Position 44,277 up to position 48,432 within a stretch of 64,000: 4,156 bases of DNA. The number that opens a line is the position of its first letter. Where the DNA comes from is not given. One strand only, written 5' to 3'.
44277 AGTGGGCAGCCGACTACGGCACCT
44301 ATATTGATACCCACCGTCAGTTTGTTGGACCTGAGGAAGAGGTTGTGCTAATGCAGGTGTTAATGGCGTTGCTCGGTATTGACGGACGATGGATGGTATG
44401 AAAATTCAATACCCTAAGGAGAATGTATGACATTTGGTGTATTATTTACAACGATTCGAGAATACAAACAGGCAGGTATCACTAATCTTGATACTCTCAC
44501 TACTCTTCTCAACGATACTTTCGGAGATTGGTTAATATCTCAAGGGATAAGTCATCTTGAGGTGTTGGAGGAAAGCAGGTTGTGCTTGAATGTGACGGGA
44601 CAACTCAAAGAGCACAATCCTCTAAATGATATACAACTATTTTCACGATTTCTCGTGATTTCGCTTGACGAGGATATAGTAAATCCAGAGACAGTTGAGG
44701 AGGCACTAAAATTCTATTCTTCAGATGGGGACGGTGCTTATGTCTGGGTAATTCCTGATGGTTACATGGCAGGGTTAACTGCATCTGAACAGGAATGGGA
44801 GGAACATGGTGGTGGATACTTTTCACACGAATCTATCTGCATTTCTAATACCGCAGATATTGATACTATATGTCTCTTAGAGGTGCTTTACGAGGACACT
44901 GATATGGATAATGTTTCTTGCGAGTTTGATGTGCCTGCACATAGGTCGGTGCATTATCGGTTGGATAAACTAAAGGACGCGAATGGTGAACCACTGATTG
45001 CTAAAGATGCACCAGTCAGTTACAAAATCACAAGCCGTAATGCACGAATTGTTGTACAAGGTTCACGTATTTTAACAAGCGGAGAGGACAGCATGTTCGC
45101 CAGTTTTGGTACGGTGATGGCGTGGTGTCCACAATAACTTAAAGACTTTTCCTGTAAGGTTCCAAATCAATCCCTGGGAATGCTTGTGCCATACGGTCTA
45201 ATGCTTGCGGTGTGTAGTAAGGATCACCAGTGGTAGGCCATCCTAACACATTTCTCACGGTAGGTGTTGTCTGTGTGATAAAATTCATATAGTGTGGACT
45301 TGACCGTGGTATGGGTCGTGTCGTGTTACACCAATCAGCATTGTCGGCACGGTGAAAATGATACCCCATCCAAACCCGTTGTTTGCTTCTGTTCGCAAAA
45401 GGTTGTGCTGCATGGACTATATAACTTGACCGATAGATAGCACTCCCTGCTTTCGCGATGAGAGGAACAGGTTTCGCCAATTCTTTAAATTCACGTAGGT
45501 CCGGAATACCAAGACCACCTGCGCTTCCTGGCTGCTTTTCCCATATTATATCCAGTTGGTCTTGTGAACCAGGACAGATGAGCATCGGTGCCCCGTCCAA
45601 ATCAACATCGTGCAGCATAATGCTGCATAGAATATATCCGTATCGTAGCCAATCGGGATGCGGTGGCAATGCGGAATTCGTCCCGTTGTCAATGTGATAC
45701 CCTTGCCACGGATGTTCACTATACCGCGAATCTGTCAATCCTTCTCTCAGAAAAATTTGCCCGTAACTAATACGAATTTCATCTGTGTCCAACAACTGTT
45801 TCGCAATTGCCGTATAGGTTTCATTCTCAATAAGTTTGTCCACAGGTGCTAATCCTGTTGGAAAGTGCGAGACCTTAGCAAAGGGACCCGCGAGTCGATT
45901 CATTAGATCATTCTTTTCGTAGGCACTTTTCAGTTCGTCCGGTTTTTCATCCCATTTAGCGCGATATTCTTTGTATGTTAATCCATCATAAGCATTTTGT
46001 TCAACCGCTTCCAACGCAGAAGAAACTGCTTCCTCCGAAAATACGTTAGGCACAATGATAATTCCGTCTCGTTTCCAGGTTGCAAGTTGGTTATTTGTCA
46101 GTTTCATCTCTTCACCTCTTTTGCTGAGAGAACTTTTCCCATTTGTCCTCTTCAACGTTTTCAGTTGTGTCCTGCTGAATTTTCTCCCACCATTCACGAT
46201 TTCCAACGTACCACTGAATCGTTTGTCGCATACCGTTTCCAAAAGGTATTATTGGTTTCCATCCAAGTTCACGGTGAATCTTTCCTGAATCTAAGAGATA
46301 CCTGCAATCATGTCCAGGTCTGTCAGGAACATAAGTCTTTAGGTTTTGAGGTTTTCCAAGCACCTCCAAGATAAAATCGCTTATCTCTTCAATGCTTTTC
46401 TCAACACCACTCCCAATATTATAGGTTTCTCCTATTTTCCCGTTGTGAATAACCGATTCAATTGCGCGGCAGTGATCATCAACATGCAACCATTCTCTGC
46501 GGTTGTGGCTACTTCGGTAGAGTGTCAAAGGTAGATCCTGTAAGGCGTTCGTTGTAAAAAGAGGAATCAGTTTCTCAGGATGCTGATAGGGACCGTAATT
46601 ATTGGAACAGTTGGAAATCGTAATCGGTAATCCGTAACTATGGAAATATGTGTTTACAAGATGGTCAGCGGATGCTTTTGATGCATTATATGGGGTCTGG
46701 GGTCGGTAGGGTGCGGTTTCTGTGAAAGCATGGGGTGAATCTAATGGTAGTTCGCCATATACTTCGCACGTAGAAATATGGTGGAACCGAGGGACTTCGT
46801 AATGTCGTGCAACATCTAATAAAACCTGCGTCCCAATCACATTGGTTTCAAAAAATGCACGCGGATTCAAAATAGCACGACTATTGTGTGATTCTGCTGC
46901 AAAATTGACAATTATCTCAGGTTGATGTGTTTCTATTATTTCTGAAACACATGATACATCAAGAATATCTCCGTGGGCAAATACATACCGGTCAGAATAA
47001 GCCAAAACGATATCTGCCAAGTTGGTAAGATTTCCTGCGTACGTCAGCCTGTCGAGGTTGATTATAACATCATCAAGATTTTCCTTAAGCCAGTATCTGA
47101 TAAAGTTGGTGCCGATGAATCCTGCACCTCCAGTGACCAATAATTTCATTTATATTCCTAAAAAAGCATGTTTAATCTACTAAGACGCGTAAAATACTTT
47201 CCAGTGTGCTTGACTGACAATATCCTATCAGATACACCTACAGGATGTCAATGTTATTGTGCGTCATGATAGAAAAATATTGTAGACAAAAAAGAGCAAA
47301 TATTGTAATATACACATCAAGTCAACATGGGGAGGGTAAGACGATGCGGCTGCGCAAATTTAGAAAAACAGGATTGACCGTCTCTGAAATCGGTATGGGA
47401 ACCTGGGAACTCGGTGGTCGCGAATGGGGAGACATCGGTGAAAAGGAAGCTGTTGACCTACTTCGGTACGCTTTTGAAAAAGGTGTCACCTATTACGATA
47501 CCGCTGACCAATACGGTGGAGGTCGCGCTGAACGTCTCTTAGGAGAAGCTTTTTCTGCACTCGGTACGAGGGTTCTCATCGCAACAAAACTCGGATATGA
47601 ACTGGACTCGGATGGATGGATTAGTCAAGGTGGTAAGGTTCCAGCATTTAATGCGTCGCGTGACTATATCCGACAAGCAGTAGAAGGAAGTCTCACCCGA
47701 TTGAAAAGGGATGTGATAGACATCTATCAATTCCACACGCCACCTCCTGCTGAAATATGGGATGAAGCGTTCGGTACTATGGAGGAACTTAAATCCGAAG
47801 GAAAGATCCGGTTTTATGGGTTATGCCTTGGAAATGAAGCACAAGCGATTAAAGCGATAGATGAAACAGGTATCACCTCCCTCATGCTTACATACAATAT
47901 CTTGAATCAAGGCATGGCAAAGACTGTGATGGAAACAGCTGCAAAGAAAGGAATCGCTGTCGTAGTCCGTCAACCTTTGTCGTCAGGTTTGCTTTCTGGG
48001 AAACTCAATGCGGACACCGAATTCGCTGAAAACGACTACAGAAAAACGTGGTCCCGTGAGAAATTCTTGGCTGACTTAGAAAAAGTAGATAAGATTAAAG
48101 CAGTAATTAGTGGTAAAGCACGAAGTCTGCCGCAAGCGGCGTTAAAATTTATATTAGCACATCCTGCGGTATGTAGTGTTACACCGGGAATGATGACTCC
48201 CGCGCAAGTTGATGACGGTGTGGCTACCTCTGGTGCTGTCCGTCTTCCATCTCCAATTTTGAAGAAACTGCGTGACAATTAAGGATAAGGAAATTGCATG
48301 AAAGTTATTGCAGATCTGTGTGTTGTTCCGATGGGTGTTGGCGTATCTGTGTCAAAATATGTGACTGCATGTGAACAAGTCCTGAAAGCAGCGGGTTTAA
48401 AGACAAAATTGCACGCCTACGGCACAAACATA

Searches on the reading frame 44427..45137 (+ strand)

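Call 24: search_protein_families(library=pfam, proteins=[window:44427-45137:+], max_evalue=0.00001)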
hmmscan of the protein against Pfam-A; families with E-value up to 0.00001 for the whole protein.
window:44427-45137:+ (236 aa): 1 family
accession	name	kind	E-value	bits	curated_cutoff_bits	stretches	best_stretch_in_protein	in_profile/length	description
PF07100.16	ASRT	-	3.4e-15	56.5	25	1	103-223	2-111/119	Anabaena sensory rhodopsin transducer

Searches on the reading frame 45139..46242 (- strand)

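Call 24: search_protein_families(library=pfam, proteins=[window:45139-46242:-], max_evalue=0.00001)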
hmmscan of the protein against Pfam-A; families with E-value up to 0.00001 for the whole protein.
window:45139-46242:- (367 aa): 1 family
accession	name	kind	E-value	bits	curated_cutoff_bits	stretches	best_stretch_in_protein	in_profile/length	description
PF05721.19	PhyH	-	3.6e-08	34.4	22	1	56-288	1-209/213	Phytanoyl-CoA dioxygenase (PhyH)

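Call 45: search_protein_families(library=ncbifam, proteins=[window:45139-46107:-], max_evalue=0.00001)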
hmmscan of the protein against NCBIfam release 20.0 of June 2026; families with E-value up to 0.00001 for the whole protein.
window:45139-46107:- (322 aa): 0 families

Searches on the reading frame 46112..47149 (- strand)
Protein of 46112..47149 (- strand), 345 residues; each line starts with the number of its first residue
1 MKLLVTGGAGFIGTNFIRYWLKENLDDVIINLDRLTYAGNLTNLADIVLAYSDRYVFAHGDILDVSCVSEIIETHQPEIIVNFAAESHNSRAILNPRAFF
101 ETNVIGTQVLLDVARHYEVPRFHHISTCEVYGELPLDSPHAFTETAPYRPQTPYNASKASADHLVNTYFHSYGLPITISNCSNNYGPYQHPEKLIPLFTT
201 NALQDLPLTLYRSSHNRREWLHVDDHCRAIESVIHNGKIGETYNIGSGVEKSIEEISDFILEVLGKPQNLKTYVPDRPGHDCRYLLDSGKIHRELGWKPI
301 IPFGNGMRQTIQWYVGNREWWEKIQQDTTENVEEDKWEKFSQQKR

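Call 24: search_protein_families(library=pfam, proteins=[window:46112-47149:-], max_evalue=0.00001)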
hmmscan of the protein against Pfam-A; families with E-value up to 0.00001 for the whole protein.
window:46112-47149:- (345 aa): 6 families
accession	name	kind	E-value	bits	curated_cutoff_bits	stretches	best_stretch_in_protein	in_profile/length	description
PF16363.11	GDP_Man_Dehyd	-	1.6e-74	251.8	27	1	4-310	1-332/332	GDP-mannose 4,6 dehydratase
PF01370.27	Epimerase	-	6.6e-63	212.7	20.9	1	4-246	2-240/240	NAD dependent epimerase/dehydratase family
PF02719.21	Polysacc_synt_2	-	1.5e-14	54.3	20.2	1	3-127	1-128/293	Polysaccharide biosynthesis protein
PF01073.25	3Beta_HSD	-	1e-12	48.1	22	1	4-165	1-157/280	3-beta hydroxysteroid dehydrogenase/isomerase family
PF04321.23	RmlD_sub_bind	-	6.2e-12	45.6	27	1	1-168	1-139/287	RmlD substrate binding domain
PF07993.18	NAD_binding_4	-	1.9e-11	44.1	20.1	1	5-183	1-206/258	Male sterility protein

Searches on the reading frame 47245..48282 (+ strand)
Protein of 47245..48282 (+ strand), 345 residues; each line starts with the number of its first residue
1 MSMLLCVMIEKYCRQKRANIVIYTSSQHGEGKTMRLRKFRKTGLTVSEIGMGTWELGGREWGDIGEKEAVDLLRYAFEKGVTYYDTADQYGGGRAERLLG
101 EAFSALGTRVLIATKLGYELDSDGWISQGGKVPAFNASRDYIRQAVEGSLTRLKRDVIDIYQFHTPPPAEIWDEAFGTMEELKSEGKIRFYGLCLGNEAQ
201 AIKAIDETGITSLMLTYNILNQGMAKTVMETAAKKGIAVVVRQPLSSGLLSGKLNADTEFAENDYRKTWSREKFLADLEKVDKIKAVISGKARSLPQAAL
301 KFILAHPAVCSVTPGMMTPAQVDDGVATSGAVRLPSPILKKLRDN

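Call 24: search_protein_families(library=pfam, proteins=[window:47245-48282:+], max_evalue=0.00001)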
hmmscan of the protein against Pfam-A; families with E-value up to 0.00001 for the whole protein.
window:47245-48282:+ (345 aa): 1 family
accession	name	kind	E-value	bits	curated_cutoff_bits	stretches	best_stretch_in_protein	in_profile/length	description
PF00248.27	Aldo_ket_red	-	3.1e-51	174.6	24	1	48-328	1-273/291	Aldo/keto reductase family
